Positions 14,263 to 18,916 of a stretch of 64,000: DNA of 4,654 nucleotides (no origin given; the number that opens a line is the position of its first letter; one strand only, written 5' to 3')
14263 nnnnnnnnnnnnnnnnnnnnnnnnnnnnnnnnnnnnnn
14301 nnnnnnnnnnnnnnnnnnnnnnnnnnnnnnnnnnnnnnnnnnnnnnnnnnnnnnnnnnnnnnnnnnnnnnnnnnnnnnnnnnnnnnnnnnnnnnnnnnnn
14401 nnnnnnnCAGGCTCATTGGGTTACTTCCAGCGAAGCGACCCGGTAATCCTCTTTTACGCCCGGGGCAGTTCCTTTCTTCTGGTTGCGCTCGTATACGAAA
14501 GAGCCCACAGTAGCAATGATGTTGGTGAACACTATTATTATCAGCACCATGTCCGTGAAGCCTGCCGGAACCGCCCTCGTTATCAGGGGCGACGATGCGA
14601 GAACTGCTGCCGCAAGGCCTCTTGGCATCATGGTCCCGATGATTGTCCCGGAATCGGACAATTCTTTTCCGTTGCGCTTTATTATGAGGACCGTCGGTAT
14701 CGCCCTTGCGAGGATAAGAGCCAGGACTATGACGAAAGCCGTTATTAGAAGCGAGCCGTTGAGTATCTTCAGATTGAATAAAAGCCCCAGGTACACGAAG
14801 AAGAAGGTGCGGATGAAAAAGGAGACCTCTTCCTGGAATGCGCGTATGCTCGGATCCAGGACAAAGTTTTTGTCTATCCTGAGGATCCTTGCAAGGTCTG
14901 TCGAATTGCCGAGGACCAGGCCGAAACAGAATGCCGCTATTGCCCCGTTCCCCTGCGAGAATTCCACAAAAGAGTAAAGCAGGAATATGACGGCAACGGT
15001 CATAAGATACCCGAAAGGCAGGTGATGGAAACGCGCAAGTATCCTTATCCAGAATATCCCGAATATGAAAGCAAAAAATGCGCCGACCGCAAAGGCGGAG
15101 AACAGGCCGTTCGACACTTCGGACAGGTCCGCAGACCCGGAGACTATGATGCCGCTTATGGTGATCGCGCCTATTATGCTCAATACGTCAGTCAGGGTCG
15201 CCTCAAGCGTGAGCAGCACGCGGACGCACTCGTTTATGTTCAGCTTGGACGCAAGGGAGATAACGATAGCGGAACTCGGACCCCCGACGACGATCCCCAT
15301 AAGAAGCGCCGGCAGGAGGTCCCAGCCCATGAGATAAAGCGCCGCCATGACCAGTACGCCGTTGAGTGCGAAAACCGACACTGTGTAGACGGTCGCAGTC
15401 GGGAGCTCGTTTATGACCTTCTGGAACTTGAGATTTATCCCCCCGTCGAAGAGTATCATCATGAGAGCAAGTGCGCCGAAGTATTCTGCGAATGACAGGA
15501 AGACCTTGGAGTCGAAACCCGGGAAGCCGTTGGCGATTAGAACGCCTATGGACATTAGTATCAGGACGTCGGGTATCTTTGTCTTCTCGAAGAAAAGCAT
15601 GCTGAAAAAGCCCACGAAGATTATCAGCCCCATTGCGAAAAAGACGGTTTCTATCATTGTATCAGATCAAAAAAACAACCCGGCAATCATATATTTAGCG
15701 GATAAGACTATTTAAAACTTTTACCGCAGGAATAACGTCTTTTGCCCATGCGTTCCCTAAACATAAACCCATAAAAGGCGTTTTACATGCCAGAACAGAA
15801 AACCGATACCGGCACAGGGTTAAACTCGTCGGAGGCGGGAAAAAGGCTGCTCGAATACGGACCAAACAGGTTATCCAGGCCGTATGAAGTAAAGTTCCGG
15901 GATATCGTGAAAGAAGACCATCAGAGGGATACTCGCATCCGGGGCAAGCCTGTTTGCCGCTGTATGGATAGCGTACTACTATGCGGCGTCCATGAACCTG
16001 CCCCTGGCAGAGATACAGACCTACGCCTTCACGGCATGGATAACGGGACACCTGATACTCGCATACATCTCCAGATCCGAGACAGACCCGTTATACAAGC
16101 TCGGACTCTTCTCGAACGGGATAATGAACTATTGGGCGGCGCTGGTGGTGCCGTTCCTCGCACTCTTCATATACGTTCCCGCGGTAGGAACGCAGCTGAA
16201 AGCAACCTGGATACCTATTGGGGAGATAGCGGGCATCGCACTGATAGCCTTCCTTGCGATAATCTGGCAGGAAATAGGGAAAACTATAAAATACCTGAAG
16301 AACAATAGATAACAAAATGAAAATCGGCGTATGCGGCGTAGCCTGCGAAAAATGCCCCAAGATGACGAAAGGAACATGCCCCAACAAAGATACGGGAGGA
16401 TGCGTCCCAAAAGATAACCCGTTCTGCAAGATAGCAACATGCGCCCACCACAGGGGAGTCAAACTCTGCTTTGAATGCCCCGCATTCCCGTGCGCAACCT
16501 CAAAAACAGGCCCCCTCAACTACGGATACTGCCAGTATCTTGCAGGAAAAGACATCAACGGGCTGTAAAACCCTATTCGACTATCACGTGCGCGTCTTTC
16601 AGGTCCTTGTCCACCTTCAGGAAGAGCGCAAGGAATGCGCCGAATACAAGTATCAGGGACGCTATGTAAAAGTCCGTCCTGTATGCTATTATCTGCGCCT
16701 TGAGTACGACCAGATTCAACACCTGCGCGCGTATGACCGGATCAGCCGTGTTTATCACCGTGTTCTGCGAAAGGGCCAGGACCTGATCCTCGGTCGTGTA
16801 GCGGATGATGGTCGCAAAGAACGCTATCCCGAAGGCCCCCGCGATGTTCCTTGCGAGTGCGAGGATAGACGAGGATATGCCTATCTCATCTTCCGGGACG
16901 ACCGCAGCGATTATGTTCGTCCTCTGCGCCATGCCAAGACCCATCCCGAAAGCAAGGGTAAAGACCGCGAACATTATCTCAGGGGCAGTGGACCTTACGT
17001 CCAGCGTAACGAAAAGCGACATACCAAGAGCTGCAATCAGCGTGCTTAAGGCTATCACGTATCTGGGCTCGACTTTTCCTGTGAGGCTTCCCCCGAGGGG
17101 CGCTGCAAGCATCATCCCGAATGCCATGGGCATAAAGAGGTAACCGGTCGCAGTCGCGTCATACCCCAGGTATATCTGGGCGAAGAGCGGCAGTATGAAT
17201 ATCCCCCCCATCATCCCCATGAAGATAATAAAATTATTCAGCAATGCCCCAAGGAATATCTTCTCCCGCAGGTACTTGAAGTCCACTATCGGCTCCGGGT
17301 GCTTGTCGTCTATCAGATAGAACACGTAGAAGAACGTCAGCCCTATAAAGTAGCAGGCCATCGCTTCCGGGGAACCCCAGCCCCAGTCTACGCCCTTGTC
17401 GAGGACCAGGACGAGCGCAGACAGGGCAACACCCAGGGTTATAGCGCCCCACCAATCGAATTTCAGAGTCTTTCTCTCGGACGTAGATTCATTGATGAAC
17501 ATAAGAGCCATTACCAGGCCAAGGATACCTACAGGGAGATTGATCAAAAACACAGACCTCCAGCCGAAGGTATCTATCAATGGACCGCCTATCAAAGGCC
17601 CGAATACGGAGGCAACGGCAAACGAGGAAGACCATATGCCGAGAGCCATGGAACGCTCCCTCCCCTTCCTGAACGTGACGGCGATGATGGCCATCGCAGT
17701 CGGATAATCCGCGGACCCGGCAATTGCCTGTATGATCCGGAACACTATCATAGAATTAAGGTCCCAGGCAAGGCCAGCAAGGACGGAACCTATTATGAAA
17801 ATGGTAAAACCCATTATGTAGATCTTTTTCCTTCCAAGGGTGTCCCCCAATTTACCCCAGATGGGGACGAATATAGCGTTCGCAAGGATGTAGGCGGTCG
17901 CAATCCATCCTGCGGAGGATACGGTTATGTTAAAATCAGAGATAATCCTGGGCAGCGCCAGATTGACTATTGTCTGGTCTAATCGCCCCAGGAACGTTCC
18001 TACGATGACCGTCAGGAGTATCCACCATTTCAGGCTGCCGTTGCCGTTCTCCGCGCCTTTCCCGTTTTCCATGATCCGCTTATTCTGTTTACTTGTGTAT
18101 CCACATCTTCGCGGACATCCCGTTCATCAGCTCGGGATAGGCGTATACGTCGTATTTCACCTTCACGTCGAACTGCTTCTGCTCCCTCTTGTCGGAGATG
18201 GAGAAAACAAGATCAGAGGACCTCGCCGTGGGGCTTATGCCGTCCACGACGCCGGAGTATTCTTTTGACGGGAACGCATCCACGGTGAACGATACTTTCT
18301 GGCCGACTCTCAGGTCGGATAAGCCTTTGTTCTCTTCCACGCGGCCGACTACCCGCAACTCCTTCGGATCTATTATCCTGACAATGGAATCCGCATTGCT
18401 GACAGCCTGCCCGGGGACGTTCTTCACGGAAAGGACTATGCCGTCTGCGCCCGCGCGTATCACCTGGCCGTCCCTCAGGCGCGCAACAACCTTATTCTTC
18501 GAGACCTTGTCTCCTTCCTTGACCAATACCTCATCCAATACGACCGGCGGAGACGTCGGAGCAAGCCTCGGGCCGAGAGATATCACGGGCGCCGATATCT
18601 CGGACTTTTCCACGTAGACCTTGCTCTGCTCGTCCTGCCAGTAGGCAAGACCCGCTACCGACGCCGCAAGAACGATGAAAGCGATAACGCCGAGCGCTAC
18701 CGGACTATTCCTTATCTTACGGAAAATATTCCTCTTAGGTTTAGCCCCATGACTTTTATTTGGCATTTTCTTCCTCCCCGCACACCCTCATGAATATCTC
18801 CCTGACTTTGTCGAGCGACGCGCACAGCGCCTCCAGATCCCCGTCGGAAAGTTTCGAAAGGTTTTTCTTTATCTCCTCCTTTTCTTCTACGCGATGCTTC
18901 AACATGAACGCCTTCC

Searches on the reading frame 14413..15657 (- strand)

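Call 26: search_protein_families(library=pfam, proteins=[window:14413-15657:-], max_evalue=0.0001)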
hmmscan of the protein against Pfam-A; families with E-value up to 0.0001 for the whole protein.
window:14413-15657:- (414 aa): 1 family
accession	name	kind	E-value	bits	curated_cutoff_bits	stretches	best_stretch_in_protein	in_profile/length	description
PF00999.27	Na_H_Exchanger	-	5.1e-35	121.5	26.2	1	17-384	8-367/375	Sodium/hydrogen exchanger, transmembrane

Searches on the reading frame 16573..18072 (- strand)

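Call 26: search_protein_families(library=pfam, proteins=[window:16573-18072:-], max_evalue=0.0001)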
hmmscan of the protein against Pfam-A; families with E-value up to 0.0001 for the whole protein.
window:16573-18072:- (499 aa): 3 families
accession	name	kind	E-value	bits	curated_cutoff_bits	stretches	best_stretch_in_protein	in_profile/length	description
PF07690.21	MFS_1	-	3.1e-59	201.1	33.4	1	23-415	2-346/347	Major Facilitator Superfamily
PF00083.30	Sugar_tr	-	3.7e-06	26.5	22.3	1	51-119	45-116/452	Sugar (and other) transporter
PF13347.12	MFS_2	-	1.9e-05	23.8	27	1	52-173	259-388/427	MFS/sugar transport protein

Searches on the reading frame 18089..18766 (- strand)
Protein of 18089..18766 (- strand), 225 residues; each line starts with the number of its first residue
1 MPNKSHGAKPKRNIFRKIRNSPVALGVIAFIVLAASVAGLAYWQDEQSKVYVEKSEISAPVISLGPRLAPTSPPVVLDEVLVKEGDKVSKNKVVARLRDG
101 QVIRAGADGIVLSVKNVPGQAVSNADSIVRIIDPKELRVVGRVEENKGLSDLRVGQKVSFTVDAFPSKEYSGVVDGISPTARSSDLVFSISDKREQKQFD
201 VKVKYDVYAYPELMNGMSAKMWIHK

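Call 27: search_protein_families(library=pfam, proteins=[window:18089-18766:-], max_evalue=0.0001)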
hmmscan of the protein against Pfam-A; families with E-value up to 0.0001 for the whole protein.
window:18089-18766:- (225 aa): 2 families
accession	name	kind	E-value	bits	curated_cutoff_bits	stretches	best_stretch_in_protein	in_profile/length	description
PF13437.12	HlyD_3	-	1.8e-12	48.3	22.2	1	102-188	1-87/106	HlyD family secretion protein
PF16576.10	HlyD_D23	-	1.3e-11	44.7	30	1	101-182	109-189/214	Barrel-sandwich domain of CusB or HlyD membrane-fusion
